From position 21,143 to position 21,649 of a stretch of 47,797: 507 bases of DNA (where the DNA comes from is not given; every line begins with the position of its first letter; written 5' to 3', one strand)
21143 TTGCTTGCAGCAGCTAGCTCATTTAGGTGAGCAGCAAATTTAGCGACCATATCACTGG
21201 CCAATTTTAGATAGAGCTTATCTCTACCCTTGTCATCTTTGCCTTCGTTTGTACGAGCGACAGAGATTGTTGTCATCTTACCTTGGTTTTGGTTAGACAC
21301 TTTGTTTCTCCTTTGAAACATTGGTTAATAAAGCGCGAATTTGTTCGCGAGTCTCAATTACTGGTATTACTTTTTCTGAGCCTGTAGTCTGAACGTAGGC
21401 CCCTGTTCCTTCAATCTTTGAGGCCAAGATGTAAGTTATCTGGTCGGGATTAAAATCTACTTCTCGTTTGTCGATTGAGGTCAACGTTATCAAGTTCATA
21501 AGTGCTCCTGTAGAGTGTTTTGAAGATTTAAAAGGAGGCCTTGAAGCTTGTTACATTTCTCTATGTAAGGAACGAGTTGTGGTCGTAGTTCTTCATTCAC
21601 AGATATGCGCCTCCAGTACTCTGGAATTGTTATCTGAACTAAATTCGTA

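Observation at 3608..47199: Genome-wide palindrome family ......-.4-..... at gene boundaries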

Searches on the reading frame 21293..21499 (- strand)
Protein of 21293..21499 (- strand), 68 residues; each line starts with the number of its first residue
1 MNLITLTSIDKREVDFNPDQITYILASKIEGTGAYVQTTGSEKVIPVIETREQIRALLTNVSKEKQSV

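Call 61: search_protein_families(library=pfam, max_evalue=1, proteins=[window:21293-21499:-])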
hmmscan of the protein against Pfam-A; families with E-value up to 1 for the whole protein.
window:21293-21499:- (68 aa): 0 families
